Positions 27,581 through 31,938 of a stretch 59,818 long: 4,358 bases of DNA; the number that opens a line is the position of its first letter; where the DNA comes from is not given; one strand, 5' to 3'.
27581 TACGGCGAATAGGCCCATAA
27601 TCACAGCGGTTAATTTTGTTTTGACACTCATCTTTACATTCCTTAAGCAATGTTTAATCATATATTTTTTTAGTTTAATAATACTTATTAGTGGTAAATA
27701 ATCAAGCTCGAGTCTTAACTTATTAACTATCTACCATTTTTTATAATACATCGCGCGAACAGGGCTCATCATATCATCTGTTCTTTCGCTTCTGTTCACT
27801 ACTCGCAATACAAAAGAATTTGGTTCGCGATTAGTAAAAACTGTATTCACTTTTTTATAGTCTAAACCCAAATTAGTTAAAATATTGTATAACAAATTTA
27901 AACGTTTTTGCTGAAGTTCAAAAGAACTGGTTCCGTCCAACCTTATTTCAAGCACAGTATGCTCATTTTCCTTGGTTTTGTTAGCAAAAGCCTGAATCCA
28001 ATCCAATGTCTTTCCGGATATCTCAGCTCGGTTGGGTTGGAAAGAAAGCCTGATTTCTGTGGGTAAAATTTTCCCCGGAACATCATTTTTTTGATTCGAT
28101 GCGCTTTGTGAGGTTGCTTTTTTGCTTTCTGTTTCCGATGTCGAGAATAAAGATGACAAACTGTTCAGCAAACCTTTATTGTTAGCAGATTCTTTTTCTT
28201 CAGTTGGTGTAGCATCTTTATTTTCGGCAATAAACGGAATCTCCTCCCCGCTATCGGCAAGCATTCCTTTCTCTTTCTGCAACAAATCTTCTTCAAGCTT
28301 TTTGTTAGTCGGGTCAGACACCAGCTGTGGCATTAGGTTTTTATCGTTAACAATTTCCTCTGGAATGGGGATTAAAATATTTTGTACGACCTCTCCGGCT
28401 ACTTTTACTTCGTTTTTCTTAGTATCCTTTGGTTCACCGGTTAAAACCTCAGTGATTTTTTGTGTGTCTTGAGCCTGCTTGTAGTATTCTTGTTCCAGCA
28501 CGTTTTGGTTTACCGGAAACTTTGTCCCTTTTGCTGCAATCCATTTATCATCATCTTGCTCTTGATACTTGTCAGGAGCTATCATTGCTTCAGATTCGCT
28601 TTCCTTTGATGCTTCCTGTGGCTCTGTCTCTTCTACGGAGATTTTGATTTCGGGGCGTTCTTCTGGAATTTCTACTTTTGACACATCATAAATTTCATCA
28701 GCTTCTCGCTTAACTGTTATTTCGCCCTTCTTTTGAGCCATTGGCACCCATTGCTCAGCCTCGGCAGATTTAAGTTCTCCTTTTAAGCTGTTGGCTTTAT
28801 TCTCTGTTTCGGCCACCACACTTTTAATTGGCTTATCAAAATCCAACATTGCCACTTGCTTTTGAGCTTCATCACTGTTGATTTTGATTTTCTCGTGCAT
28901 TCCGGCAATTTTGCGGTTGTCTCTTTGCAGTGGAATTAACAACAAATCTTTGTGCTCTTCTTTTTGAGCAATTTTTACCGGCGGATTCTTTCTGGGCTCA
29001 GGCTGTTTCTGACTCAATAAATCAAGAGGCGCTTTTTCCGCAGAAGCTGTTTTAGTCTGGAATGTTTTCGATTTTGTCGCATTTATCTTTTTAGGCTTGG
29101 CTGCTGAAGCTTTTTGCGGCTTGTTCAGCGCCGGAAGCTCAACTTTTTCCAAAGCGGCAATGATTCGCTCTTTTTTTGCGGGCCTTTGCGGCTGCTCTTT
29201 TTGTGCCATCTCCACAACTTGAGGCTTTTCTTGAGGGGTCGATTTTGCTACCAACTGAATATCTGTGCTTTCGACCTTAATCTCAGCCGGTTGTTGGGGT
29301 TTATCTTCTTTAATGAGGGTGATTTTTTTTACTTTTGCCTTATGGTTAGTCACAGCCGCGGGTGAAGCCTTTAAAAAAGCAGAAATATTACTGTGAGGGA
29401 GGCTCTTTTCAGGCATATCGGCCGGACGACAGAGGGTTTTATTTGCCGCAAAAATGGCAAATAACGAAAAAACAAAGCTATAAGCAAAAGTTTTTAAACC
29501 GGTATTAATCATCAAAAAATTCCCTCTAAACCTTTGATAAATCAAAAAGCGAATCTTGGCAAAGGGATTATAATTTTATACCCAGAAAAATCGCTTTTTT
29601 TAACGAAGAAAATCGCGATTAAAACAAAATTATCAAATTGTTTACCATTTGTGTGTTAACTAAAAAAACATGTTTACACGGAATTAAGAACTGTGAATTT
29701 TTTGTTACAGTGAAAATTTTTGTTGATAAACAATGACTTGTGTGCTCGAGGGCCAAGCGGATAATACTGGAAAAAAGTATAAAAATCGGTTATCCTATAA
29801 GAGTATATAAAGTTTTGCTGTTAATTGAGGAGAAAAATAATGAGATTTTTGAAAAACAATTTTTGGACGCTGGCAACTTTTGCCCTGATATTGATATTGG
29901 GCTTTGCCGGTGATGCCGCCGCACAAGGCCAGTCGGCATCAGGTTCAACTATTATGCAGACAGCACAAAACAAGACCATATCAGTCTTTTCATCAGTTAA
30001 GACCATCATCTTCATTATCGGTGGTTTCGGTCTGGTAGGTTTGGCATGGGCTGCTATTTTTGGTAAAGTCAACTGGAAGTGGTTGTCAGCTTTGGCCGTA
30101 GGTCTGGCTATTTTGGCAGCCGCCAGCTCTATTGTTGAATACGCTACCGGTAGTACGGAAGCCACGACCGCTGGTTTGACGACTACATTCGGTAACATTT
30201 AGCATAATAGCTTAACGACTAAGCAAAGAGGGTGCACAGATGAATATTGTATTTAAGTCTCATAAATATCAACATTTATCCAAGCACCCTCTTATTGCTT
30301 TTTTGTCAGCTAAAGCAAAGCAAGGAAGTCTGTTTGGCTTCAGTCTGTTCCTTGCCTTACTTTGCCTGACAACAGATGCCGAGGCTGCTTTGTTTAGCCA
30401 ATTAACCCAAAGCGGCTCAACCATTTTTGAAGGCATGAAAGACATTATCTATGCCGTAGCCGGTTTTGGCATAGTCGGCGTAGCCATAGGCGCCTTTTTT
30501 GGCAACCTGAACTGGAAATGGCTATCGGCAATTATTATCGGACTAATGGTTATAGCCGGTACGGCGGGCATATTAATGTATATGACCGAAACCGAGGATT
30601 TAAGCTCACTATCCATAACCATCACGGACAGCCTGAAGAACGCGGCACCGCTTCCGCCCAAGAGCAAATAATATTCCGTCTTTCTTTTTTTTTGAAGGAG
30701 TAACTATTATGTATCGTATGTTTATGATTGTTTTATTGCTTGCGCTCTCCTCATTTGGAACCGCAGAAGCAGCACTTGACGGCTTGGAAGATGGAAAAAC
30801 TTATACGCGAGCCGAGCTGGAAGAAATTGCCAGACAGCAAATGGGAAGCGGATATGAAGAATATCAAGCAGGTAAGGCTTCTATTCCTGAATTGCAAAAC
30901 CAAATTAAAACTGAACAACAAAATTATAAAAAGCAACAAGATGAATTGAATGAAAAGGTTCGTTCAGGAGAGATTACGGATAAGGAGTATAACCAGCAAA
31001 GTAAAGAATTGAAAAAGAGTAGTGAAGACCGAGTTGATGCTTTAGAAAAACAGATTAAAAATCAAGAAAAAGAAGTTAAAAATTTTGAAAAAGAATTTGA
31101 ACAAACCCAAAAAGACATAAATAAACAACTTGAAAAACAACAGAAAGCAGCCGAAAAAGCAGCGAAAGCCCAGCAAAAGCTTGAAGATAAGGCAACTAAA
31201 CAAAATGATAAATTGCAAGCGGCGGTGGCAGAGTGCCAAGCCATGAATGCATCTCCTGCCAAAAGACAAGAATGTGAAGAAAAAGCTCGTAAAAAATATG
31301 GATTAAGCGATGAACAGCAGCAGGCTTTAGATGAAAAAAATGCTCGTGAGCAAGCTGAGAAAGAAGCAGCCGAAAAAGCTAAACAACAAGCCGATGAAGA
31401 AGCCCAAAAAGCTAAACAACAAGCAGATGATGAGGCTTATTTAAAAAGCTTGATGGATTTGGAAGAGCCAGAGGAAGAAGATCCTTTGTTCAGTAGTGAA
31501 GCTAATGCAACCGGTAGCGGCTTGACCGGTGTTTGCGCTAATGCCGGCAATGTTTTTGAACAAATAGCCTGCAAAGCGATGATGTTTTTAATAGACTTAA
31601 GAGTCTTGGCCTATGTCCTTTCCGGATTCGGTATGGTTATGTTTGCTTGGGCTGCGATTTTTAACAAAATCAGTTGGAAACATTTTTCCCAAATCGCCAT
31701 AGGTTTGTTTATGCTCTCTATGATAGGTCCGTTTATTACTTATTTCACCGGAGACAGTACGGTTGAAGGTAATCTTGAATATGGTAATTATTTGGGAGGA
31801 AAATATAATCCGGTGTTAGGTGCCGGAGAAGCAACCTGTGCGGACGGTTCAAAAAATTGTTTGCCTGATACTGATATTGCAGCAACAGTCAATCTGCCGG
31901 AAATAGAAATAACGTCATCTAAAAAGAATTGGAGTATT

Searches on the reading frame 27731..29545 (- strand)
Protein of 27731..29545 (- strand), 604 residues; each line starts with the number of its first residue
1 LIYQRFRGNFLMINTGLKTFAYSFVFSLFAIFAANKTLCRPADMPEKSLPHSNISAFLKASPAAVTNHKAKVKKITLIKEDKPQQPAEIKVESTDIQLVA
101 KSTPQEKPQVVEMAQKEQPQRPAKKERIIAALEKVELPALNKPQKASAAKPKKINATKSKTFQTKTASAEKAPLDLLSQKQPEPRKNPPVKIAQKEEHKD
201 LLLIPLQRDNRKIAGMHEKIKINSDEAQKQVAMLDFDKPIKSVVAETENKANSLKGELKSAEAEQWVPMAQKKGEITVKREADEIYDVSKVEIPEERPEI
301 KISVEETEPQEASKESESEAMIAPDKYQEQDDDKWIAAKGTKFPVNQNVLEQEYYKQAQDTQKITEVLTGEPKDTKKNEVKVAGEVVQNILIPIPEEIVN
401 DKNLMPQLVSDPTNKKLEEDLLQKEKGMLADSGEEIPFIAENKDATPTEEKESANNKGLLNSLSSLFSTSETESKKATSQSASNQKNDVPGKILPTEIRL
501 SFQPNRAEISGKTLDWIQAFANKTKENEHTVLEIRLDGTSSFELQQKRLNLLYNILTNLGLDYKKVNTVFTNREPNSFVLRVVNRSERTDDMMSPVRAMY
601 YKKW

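Call 4: search_protein_families(library=pfam, proteins=[window:27731-29545:-], max_evalue=0.01)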
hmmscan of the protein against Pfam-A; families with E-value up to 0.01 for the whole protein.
window:27731-29545:- (604 aa): 0 families

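Call 5: search_protein_families(library=ncbifam, proteins=[window:27731-29545:-], max_evalue=0.01)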
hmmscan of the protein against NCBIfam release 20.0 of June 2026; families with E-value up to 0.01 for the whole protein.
window:27731-29545:- (604 aa): 0 families

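Call 36: search_solved_structures(query=A2, max_evalue=1)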
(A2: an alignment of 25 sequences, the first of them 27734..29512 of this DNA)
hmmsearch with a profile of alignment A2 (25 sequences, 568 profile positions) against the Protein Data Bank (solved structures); distinct sequences matched with E-value up to 1: 0.

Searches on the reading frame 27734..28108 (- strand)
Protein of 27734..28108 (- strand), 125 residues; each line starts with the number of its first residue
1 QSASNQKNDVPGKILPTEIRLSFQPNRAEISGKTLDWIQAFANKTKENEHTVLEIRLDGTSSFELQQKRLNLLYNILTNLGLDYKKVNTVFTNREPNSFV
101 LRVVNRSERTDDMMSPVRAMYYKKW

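Call 110: search_protein_families(library=pfam, proteins=[window:27734-28108:-], max_evalue=1)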
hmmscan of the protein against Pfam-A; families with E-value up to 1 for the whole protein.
window:27734-28108:- (125 aa): 1 family
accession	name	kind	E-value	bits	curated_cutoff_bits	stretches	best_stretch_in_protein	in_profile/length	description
PF19875.4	DUF6348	-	0.15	12.4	27.7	1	32-68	137-172/195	Family of unknown function (DUF6348)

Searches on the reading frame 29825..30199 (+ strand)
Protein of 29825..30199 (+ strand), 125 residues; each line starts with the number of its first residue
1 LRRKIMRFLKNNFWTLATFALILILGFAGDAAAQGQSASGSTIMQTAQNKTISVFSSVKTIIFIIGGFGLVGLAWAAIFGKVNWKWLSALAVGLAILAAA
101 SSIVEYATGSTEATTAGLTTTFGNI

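Call 110: search_protein_families(library=pfam, proteins=[window:29825-30199:+], max_evalue=1)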
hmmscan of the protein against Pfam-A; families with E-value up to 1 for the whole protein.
window:29825-30199:+ (125 aa): 3 families
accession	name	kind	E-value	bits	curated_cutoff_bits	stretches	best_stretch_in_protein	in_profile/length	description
PF04956.18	TrbC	-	5.6e-09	36.5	27.9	1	8-106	5-97/98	TrbC/VIRB2 pilin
PF13572.11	DUF4134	-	0.033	14.9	26.5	1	22-72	5-53/93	Domain of unknown function (DUF4134)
PF23997.1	DUF7315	-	0.61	11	27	1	50-76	11-37/102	Domain of unknown function (DUF7315)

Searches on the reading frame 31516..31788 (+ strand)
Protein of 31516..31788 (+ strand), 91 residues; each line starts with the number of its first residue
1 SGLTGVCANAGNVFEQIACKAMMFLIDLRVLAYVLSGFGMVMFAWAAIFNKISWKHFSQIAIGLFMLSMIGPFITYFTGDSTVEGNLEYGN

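Call 110: search_protein_families(library=pfam, proteins=[window:31516-31788:+], max_evalue=1)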
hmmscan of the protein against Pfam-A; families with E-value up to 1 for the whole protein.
window:31516-31788:+ (91 aa): 2 families
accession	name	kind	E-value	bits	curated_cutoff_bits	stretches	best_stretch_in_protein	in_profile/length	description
PF04956.18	TrbC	-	0.07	13.8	27.9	1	11-67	34-88/98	TrbC/VIRB2 pilin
PF11803.13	UXS1_N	-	0.22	12.3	30.1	1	13-40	6-33/75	UDP-glucuronate decarboxylase N-terminal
